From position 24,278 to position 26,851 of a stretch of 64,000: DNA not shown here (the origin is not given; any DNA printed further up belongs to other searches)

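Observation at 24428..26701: Secreted 757-aa coiled-coil protein with ~17 copies of a [RK][QK]DS[IL] motif embedded in an Ala/Lys/Glu/Gln-rich helix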

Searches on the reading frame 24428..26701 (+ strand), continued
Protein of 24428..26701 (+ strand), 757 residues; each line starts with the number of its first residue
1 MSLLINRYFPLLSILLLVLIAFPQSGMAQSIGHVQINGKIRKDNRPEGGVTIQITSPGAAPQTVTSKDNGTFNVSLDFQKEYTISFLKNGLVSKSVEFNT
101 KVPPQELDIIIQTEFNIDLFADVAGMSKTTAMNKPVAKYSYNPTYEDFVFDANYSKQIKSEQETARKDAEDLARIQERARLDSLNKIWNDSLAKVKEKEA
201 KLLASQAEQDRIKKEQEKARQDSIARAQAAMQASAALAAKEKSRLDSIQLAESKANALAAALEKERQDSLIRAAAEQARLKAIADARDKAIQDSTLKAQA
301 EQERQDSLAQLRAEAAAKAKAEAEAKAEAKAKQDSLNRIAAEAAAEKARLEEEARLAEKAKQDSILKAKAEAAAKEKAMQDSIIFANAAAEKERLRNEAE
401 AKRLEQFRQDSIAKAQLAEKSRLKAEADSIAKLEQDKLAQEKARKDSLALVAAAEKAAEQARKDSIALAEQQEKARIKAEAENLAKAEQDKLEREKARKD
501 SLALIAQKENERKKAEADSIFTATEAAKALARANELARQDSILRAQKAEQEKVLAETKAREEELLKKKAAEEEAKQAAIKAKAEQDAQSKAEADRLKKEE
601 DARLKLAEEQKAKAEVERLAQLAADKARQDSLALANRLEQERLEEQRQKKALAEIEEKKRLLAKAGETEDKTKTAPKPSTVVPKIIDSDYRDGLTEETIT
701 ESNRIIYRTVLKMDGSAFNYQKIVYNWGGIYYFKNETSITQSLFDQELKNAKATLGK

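Call 27: find_encoding_contigs(protein=P0043, flank=6000, max_places=1)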
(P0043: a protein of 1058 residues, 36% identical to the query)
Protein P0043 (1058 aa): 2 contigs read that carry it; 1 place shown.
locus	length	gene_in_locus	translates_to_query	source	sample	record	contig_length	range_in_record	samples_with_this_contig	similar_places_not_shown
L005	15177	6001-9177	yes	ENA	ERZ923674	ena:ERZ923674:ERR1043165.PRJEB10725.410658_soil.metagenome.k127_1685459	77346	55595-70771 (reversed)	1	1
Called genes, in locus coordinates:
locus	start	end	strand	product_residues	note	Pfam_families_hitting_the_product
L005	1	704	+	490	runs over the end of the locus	PF24517:CBM96, PF00688:TGFb_propeptide (faint), PF24517:CBM96, PF06848:Disaggr_repeat (weak), PF18962:Por_Secre_tail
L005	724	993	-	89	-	-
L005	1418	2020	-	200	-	-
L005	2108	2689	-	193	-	PF04542:Sigma70_r2, PF08281:Sigma70_r4_2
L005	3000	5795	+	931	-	PF00005:ABC_tran (faint), PF02463:SMC_N (faint), PF03193:RsgA_GTPase (faint), PF13191:AAA_16 (faint), PF13555:AAA_29 (faint), PF20703:nSTAND1 (faint), PF17760:UvrA_inter, PF17755:UvrA_DNA-bind, +4 more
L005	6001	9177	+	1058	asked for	PF13620:CarboxypepD_reg, PF13715:CarbopepD_reg_2 (faint), PF17210:SdrD_B (faint)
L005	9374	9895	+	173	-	-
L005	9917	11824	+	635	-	PF03717:PBP_dimer, PF00905:Transpeptidase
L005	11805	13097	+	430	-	PF01098:FTSW_RODA_SPOVE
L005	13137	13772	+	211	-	PF03352:Adenine_glyco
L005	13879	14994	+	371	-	PF09411:PagL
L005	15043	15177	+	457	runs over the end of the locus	-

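Call 40: find_related_loci(query=A1, collection=genome_contigs, flank=6000)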
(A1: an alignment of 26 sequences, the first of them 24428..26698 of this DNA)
Query A1 (757 aa) in genome_contigs; peptide patterns used: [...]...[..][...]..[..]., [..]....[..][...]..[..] (x = any residue, [..] = any of these).
599 stretches matched a pattern (row limit reached: there are more); 130 encode a relative of the query (tblastn E <= 1e-3); the best 80 are kept; 78 distinct loci.
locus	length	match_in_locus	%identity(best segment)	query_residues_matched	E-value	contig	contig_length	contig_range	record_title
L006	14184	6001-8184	70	5-757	0e+0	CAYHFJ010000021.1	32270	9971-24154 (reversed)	MAG TPA_asm: uncultured Flavobacteriales bacterium isolate ERP119702_co1_8 genome assembly, contig: NODE_1288_length_322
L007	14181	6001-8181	63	1-757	0e+0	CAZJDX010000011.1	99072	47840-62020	MAG TPA_asm: uncultured Flavobacteriales bacterium isolate SRP239054_co1_88 genome assembly, contig: NODE_116_length_990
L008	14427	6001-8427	54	4-757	0e+0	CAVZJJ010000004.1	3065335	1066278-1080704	MAG: uncultured Bacteroidetes bacterium isolate MFD04716.bin.2.246 genome assembly, contig: contig_9779, whole genome sh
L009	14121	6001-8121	53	23-757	0e+0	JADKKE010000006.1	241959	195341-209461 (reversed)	MAG: Bacteroidetes bacterium isolate Vibo_18-Q3-R45-57_MAXAC.083 tig00004491-10-2418180, whole genome shotgun sequence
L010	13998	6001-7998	52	1-748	0e+0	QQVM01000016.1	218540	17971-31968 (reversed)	MAG: Bacteroidetes bacterium isolate MA_BCD_1 c_000000000019, whole genome shotgun sequence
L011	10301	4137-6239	49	4-757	9e-170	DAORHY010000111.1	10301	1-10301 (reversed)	MAG TPA_asm: Bacteroidia bacterium isolate AMR_MDS_5592 NODE_1170_length_10301_cov_6.879856, whole genome shotgun sequen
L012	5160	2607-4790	48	3-752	6e-172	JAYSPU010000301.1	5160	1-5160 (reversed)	MAG: Bacteroidota bacterium isolate GFS_11589 GFS_11589_300, whole genome shotgun sequence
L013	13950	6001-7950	50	22-757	1e-167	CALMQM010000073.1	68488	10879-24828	MAG TPA_asm: uncultured Bacteroidetes bacterium isolate SRR1772177_bin.147_CONCOCT_v1.1_MAG genome assembly, contig: ERZ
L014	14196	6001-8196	46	5-755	6e-165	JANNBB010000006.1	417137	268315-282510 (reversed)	MAG: Bacteroidota bacterium isolate OTE_78_metabat_381 OTE_78_k141_3226511, whole genome shotgun sequence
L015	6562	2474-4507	44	3-757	1e-162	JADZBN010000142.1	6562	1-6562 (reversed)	MAG: Bacteroidia bacterium isolate SJ676 c_000000998931, whole genome shotgun sequence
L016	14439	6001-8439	45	1-753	2e-155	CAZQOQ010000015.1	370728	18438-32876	MAG TPA_asm: uncultured Flavobacteriales bacterium isolate binchicken_co200_93 genome assembly, contig: k141_1209337, wh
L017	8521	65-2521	44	28-757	5e-150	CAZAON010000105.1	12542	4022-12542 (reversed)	MAG TPA_asm: uncultured Flavobacteriales bacterium isolate binchicken_co200_43 genome assembly, contig: k141_1577469, wh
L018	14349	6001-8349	44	1-755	1e-149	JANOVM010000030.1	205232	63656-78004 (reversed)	MAG: Bacteroidota bacterium isolate VAR_35_metabat_627 VAR_35_k141_4728888, whole genome shotgun sequence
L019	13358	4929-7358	41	1-755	9e-143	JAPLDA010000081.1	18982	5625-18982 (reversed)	MAG: Bacteroidetes bacterium isolate LacPavin_0818_WC45_MAG_44_19 LacPavin_0818_WC45_scaffold_882135, whole genome shotg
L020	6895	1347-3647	44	15-755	9e-140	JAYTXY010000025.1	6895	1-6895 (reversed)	MAG: Bacteroidota bacterium isolate GFS_6010 GFS_6010_24, whole genome shotgun sequence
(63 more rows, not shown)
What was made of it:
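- On Bacteroidota general O-glycosylation substrate: All homologous loci whose titles name a plausible organism are Bacteroidota MAGs; two titles read 'uncultured Bifidobacterium sp.', probably mis-assigned bins (call 40).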

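Call 44: find_encoding_contigs(protein=P0048, flank=5000, max_places=1)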
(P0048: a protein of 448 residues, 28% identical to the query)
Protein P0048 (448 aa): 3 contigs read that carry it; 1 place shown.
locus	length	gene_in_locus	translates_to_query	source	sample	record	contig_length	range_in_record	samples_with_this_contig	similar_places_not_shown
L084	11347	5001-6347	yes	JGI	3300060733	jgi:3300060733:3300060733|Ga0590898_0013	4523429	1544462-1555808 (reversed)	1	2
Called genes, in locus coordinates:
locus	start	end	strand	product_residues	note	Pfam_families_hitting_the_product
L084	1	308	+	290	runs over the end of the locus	PF00376:MerR, PF13411:MerR_1, PF02607:B12-binding_2 (weak)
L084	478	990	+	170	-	PF04542:Sigma70_r2, PF07638:Sigma70_ECF, PF22029:PhyR_sigma2, PF08281:Sigma70_r4_2, PF04545:Sigma70_r4 (weak)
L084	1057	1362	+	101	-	-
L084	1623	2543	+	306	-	PF00005:ABC_tran, PF13304:AAA_21 (weak)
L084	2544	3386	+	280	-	PF12679:ABC2_membrane_2, PF12730:ABC2_membrane_4, PF10920:DUF2705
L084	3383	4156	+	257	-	-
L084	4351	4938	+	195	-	PF00849:PseudoU_synth_2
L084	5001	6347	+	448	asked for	PF13620:CarboxypepD_reg (faint)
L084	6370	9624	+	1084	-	PF07494:Reg_prop (faint), PF07495:Y_Y_Y, PF07228:SpoIIE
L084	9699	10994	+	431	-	PF00515:TPR_1, PF07719:TPR_2, PF13181:TPR_8 (weak), PF13414:TPR_11 (weak), PF13424:TPR_12 (weak), PF23914:TPR_CcmH_CycH (weak), PF13414:TPR_11, PF21033:RMD1-3, +11 more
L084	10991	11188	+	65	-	-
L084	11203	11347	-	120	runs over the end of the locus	-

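Call 45: find_encoding_contigs(protein=P0054, flank=5000, max_places=1)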
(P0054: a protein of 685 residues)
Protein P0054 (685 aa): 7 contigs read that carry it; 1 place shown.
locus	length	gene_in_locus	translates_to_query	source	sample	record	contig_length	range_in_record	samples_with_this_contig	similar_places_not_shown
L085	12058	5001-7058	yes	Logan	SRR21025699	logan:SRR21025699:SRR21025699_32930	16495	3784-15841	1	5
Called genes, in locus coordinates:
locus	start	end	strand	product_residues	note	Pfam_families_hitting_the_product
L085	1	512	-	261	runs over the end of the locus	PF03781:FGE-sulfatase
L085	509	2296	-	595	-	-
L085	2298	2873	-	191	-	PF04542:Sigma70_r2, PF08281:Sigma70_r4_2, PF04545:Sigma70_r4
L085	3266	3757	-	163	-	PF08211:dCMP_cyt_deam_2, PF00383:dCMP_cyt_deam_1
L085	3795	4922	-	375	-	PF01266:DAO, PF13738:Pyr_redox_3 (faint)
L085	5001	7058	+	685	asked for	PF13620:CarboxypepD_reg, PF13715:CarbopepD_reg_2 (weak)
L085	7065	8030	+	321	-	PF02353:CMAS (weak), PF13489:Methyltransf_23, PF08241:Methyltransf_11, PF08242:Methyltransf_12, PF13649:Methyltransf_25, PF13847:Methyltransf_31 (weak)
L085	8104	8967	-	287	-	-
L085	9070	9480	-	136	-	PF06491:Disulph_isomer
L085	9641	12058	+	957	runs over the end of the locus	PF00675:Peptidase_M16, PF05193:Peptidase_M16_C, PF00675:Peptidase_M16, PF05193:Peptidase_M16_C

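Call 51: predict_structure(alignment_id=A1)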
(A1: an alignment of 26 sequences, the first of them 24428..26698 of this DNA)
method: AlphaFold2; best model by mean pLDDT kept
length: 757 residues; sequences in the alignment: 26
mean_pLDDT: 72.3   pTM: 0.33
mean pLDDT of the five models: 72.3, 72.0, 70.4, 69.5, 68.4
residues with pLDDT >= 90: 105; 70-90: 371; 50-70: 192; < 50: 89
segments of 3 or more residues with pLDDT < 50: 25-28, 255-257, 262-264, 266-276, 442-469, 656-660, 662-675, 677-685
pLDDT, mean of each block of 10 residues (from residue 1): 62 79 53 90 92 92 94 93 94 93 85 90 85 91 88 90 88 87 84 82 85 83 76 60 52 49 47 47 52 54 61 67 75 83 89 89 81 76 75 81 75 67 58 54 42 43 45 54 54 55 58 61 68 73 81 83 76 73 76 81 78 75 73 71 63 49 36 40 48 78 87 81 89 88 89 71
secondary structure, 60 per line:
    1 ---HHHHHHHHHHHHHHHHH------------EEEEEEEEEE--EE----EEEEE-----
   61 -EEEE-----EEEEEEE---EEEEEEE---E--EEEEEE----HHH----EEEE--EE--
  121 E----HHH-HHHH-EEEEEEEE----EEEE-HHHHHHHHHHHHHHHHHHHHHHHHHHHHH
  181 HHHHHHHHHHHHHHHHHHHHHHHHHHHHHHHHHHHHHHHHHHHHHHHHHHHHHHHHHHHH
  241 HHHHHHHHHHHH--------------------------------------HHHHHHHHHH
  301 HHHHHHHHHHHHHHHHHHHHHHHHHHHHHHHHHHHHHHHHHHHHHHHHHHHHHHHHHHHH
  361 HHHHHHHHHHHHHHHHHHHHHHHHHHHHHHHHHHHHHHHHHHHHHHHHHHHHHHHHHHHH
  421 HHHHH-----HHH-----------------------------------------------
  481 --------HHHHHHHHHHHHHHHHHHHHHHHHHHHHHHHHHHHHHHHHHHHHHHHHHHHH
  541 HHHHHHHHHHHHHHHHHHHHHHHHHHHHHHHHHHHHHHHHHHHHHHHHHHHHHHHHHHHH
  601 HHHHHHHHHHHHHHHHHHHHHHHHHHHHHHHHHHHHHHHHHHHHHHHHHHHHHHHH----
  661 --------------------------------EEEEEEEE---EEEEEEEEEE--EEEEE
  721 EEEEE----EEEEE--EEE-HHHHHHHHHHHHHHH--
elements in order (helices of 4 or more, strands of 3 or more residues): H4-20 E33-42 E51-55 E62-65 E71-77 E81-87 E94-99 E111-114 H130-133 E135-142 E147-150 H152-252 H291-425 H489-656 E693-700 E704-713 E716-725 E730-734 E737-739 H741-755
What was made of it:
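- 24524..24877 (+): N-terminal beta-sandwich module, aa 33-150: CarboxypepD_reg/transthyretin-like domain plus a conserved extension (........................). AF2 pLDDT is about 90 (call 51).
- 24881..26395 (+): Helical rod, aa 152-656: Ala/Glu/Lys/Leu/Gln/Arg-rich, no Gly or Pro, charge-paired, without heptad pattern. AF2 predicts helices 152-252, 291-425 and 489-656, with low-confidence joints between them (call 51).
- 26396..26503 (+): Flexible linker, aa 657-692 (….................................…). AF2 pLDDT is 36-49 with no secondary structure (call 51).
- Closest known: Single alpha-helix. Different: AF2 breaks the rod into three helices (call 51).
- Tried and rejected: AF2 places the DS motifs inside continuous helices (call 51).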

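Call 54: fold_search(model_id=the predicted structure, library=pdb)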
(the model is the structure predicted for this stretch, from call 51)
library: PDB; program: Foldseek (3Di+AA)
matches with E <= 10: 544; with E <= 0.001: 10
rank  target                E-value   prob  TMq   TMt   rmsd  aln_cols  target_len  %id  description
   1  8fia_A                3.3e-05  1.00  0.10  0.05   5.4       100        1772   12  The structure of fly Teneurin self assembly (released 2023-05-03)
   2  6hif_Y                8.1e-05  1.00  0.09  0.70   3.0        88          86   19  Kuenenia stuttgartiensis hydrazine dehydrogenase complex (released 2019-04-17)
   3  5td3_A                2.0e-04  1.00  0.11  0.26   6.5       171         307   12  Crystal structure of Catechol 1,2-dioxygenase from Burkholderia vietnamiensis (released 2016-11-02)
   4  6fb3_A                2.2e-04  1.00  0.10  0.04   2.6        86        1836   13  Teneurin 2 Partial Extracellular Domain (released 2018-03-28)
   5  7bam_A                3.7e-04  1.00  0.11  0.05   5.4       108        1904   15  human Teneurin4 WT C2 (released 2021-12-01)
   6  3is1                  4.7e-04  1.00  0.10  0.19   4.4       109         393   15  Crystal structure of functional region of UafA from Staphylococcus saprophyticus in C2 form at 2.45 angstrom resolution (released 2010-09-08)
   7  9h68_A                5.5e-04  1.00  0.11  0.19   4.8       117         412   14  Crystal Structure of the spore gernation lytic transglycosylase SleC from Clostridioides difficile in its zymogenic fo (released 2025-02-12)
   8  4iyk                  5.5e-04  1.00  0.10  0.31  12.1       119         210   15  Crystal structure of a putative carbohydrate binding protein (BACUNI_04699) from Bacteroides uniformis ATCC 8492 at 2.00 (released 2013-02-20)
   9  4v4c_B                5.9e-04  1.00  0.09  0.25   2.7        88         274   17  Crystal Structure of Pyrogallol-Phloroglucinol Transhydroxylase from Pelobacter acidigallici (released 2014-07-09)
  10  4gqz_A                8.2e-04  1.00  0.09  0.37   3.8       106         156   14  Crystal Structure of S.CueP (released 2013-08-14)
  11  3is0                  1.4e-03  1.00  0.09  0.17   3.4       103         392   14  Crystal structure of functional region of UafA from Staphylococcus saprophyticus in the presence of cholesterol (released 2010-09-08)
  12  9hfj                  1.4e-03  1.00  0.08  0.58   5.8        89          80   10  Crystal structure of the NTE domain of SusCdex (BT3090) dextran transporter (released 2025-11-26)
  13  3th1_B                1.6e-03  1.00  0.10  0.26   7.4       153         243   11  Crystal structure of chlorocatechol 1,2-dioxygenase from Pseudomonas putida (released 2012-08-22)
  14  7ban_A                1.8e-03  1.00  0.11  0.05   5.2       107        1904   15  human Teneurin4 Mut C2 (released 2022-01-12)
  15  2buv_B                1.8e-03  1.00  0.09  0.28   8.4       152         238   12  Crystal Structure Of Protocatechuate 3,4-Dioxygenase from Acinetobacter Sp. ADP1 Mutant R457S in Complex with Protocat (released 2006-09-04)
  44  6ytc_MODEL_1_A        2.6e-02  1.00  0.08  0.52   4.3        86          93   14  Solution NMR structure of the isolated NTE domain of BT1762-63 levan transporter (released 2020-07-08)
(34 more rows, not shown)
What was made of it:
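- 24524..24877 (+): Foldseek PDB hits are the carboxypeptidase-like domain of teneurins, transthyretin-like proteins and the SusC NTE domains 9hfj and 6ytc (call 54).
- On CarboxypepD_reg (PF13620) domain: The confident model matches carboxypeptidase-like/transthyretin-like and SusC NTE domains at E 3e-5 to 3e-2 (call 54).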

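Call 66: find_encoding_contigs(protein=P0057, flank=6000, max_places=2)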
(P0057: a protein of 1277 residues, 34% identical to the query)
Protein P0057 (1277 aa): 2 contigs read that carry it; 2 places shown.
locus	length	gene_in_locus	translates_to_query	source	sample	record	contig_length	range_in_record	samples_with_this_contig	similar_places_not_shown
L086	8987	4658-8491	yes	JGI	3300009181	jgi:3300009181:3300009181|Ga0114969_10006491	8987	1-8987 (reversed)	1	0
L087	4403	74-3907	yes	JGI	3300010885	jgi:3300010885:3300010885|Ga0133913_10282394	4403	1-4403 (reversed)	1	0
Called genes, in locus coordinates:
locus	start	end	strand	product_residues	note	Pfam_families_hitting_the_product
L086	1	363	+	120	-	?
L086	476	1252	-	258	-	PF04542:Sigma70_r2, PF08281:Sigma70_r4_2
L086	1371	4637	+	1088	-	PF00005:ABC_tran (faint), PF02463:SMC_N (faint), PF03193:RsgA_GTPase (faint), PF13191:AAA_16 (faint), PF13555:AAA_29 (faint), PF17760:UvrA_inter, PF04480:DUF559, PF17755:UvrA_DNA-bind, +6 more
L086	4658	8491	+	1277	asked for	PF13620:CarboxypepD_reg (weak), PF13715:CarbopepD_reg_2 (weak)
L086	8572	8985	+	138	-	?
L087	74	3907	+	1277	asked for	PF13620:CarboxypepD_reg (weak), PF13715:CarbopepD_reg_2 (weak)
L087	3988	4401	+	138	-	?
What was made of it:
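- Tried and rejected: Only the HMGL-like pairing (this subfamily) and the UvrA/PBP2/RodA neighbourhood (OmpA-ended relatives; calls 27, 66) recur.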
